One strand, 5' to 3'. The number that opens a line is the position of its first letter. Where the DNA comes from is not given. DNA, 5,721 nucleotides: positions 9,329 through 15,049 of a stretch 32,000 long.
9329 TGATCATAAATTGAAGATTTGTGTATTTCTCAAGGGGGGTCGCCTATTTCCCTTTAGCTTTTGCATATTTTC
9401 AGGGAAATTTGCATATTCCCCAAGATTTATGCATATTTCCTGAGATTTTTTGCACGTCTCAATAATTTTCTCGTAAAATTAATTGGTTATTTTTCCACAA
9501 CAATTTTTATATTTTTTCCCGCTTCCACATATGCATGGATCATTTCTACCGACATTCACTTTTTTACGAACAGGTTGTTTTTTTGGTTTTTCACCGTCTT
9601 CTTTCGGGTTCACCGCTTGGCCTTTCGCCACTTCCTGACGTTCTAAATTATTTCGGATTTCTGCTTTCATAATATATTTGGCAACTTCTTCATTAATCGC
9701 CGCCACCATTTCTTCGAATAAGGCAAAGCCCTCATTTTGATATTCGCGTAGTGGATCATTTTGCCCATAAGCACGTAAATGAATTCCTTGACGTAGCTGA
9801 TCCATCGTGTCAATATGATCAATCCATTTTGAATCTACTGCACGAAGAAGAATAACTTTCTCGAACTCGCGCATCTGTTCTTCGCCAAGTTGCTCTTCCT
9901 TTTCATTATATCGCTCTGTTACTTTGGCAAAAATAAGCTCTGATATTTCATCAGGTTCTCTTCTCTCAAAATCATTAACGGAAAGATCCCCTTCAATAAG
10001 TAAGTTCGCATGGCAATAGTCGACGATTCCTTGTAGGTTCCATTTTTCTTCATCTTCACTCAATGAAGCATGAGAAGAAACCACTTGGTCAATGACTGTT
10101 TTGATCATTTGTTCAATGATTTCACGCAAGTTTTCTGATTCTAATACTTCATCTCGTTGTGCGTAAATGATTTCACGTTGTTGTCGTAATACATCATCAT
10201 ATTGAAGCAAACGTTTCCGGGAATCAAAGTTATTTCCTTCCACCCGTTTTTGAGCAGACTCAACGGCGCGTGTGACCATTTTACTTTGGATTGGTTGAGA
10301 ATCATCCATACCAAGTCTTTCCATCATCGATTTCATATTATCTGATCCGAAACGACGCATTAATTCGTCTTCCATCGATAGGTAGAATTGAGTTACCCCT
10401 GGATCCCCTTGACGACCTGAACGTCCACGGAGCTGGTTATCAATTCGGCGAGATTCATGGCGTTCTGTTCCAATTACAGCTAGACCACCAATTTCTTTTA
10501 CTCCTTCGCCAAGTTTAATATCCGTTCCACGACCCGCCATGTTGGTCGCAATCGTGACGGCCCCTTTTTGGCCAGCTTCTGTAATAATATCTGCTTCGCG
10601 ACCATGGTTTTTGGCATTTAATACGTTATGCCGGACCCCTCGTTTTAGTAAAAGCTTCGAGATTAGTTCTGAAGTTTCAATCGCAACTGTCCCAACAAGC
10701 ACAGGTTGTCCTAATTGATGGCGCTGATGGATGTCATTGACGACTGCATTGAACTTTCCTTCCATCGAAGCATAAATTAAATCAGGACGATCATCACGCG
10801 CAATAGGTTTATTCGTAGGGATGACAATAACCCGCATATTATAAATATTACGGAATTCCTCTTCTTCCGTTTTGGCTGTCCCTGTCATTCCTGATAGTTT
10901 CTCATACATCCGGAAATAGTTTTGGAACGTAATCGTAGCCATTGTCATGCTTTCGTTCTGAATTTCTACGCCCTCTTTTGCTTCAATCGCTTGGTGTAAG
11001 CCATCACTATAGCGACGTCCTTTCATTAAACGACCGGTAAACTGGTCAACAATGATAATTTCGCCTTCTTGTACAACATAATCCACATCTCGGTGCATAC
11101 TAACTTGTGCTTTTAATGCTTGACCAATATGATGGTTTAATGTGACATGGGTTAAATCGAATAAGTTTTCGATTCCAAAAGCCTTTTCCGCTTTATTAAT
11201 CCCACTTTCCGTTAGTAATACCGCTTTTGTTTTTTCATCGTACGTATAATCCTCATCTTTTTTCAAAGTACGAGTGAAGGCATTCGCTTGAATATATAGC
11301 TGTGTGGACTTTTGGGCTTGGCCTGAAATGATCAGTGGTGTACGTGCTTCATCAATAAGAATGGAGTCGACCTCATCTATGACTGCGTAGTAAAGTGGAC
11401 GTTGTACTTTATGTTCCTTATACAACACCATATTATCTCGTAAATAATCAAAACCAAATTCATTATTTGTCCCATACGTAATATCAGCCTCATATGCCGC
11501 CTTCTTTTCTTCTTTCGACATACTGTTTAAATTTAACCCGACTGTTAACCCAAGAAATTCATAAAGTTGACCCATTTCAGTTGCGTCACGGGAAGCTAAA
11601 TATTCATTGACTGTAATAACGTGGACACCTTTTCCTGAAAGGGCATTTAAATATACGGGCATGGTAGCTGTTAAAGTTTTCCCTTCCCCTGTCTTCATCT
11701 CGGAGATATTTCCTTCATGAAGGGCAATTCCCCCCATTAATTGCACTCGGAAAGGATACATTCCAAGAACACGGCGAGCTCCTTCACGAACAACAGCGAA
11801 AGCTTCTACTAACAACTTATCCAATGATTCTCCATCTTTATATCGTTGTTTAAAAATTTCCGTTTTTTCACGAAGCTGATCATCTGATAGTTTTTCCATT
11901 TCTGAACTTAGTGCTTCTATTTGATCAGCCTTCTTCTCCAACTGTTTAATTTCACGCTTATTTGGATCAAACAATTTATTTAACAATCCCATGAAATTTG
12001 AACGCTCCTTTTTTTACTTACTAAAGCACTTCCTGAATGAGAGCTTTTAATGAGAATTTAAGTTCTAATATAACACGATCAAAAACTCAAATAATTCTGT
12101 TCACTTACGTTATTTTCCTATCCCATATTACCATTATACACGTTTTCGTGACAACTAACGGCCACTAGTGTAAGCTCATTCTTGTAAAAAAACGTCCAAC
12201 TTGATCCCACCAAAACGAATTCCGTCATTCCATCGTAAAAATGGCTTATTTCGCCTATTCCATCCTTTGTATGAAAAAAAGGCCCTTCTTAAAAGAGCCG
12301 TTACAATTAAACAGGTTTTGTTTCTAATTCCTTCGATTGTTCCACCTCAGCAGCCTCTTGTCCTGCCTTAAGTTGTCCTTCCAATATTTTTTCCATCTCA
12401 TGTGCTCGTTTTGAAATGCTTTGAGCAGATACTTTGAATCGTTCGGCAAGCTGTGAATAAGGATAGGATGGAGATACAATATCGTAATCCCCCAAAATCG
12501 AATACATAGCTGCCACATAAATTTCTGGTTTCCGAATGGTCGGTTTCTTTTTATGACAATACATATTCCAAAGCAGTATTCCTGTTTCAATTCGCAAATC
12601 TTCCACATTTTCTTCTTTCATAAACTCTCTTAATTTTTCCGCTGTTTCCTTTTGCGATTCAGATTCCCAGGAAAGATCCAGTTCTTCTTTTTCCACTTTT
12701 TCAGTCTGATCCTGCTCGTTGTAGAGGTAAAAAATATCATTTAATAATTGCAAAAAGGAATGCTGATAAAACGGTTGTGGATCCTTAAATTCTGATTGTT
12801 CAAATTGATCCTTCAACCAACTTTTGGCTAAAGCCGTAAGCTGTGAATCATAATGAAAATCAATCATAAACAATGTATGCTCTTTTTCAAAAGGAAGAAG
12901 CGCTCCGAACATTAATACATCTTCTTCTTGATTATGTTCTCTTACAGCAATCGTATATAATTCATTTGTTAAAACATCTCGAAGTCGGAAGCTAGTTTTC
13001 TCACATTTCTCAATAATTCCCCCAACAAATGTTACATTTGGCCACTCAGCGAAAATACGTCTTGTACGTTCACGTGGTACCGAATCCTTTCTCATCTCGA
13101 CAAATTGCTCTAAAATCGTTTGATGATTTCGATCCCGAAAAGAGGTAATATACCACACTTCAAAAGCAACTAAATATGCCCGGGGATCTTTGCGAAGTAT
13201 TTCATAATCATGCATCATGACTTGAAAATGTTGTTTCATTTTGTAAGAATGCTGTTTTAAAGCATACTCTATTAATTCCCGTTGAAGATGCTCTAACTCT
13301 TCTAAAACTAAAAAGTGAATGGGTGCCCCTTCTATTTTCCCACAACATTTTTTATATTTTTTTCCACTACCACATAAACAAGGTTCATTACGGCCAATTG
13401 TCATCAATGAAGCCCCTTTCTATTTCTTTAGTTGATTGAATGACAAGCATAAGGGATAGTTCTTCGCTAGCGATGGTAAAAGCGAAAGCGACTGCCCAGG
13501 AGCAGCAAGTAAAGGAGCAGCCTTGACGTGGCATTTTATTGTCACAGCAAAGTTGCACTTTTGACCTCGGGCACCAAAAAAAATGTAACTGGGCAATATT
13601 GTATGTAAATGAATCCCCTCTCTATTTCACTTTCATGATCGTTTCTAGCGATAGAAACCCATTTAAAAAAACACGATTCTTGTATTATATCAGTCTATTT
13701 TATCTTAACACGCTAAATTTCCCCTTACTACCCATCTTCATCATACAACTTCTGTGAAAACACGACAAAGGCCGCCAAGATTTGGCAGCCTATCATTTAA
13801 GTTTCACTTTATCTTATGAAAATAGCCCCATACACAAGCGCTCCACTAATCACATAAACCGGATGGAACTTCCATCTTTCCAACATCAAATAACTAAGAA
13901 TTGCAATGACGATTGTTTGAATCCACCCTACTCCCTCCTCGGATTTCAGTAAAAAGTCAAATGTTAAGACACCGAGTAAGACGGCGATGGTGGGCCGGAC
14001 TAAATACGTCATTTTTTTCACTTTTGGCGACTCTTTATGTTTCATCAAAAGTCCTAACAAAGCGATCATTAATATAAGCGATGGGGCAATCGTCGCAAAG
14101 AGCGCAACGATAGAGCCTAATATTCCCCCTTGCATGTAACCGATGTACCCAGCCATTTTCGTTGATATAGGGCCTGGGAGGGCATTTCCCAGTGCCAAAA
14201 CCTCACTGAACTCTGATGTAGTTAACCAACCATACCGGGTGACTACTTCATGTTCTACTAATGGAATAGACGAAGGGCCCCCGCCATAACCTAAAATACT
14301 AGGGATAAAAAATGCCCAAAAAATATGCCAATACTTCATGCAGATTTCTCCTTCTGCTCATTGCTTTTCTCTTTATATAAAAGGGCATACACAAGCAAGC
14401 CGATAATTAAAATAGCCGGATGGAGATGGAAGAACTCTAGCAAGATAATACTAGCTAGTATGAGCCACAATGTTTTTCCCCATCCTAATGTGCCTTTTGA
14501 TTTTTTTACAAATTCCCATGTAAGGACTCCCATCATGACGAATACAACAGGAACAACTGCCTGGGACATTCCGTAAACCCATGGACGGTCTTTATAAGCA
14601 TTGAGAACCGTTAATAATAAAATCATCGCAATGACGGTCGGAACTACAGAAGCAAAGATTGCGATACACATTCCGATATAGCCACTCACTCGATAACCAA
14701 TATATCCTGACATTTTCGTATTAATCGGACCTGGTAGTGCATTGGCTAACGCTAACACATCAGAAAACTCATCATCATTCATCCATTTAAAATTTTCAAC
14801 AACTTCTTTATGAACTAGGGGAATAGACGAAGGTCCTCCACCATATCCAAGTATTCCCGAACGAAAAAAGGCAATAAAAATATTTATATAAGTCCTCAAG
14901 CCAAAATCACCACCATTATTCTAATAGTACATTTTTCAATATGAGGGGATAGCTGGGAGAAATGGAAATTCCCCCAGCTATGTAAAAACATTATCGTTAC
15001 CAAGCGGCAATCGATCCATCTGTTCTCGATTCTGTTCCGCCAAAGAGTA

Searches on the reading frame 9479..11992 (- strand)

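Call 18: search_protein_families(library=pfam, proteins=[window:9479-11992:-], max_evalue=0.00001)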
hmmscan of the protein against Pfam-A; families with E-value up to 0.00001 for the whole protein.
window:9479-11992:- (837 aa): 6 families
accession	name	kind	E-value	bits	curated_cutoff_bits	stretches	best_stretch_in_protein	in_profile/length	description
PF07517.20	SecA_DEAD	-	2.9e-131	437.5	24.6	1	6-381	3-290/290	SecA DEAD-like domain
PF21090.3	P-loop_SecA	-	2.6e-79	266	27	2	396-496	1-101/205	SecA P-loop domain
PF07516.18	SecA_SW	-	1.4e-73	247.7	26.7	1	567-777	1-199/200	SecA Wing and Scaffold domain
PF01043.26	SecA_PP_bind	-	5.4e-44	149.7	23.5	1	228-337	1-110/110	SecA preprotein cross-linking domain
PF02810.21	SEC-C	-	4.1e-09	36.6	20.4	1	816-834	1-19/19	SEC-C motif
PF00270.35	DEAD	-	4.3e-07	30.2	26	1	96-214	18-132/167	DEAD/DEAH box helicase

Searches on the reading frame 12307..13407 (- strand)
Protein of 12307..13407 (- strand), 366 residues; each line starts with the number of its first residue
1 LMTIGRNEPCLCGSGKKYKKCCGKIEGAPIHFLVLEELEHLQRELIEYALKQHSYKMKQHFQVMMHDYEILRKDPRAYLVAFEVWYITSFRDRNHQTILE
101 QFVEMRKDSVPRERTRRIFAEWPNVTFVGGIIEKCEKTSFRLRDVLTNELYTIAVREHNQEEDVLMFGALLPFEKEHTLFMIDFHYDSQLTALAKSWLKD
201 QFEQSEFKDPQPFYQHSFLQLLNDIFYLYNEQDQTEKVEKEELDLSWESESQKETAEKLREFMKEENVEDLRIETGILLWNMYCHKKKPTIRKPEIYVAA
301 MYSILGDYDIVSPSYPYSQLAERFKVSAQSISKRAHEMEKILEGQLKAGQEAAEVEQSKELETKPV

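Call 17: search_protein_families(library=pfam, proteins=[window:12307-13407:-], max_evalue=0.00001)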
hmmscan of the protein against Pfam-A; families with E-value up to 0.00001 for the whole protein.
window:12307-13407:- (366 aa): 1 family
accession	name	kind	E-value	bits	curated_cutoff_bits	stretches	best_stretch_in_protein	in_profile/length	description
PF02810.21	SEC-C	-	3.6e-09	36.7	20.4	1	6-24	1-19/19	SEC-C motif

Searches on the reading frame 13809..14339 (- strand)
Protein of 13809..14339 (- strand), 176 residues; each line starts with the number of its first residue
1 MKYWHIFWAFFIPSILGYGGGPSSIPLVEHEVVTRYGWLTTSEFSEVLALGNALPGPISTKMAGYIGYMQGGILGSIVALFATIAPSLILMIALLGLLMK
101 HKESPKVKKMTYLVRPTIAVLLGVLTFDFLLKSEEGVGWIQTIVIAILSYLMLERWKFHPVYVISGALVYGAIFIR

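Call 17: search_protein_families(library=pfam, proteins=[window:13809-14339:-], max_evalue=0.00001)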
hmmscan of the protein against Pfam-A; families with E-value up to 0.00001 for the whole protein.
window:13809-14339:- (176 aa): 1 family
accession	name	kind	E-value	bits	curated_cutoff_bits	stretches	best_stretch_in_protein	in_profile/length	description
PF02417.20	Chromate_transp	-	4.4e-42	144.4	28.6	1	4-171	1-165/166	Chromate transporter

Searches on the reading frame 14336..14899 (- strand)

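Call 18: search_protein_families(library=pfam, proteins=[window:14336-14899:-], max_evalue=0.00001)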
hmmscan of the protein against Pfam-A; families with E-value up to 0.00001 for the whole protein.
window:14336-14899:- (187 aa): 1 family
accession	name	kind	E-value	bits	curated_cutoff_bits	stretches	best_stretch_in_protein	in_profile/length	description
PF02417.20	Chromate_transp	-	1.2e-41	142.9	28.6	1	6-171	2-164/166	Chromate transporter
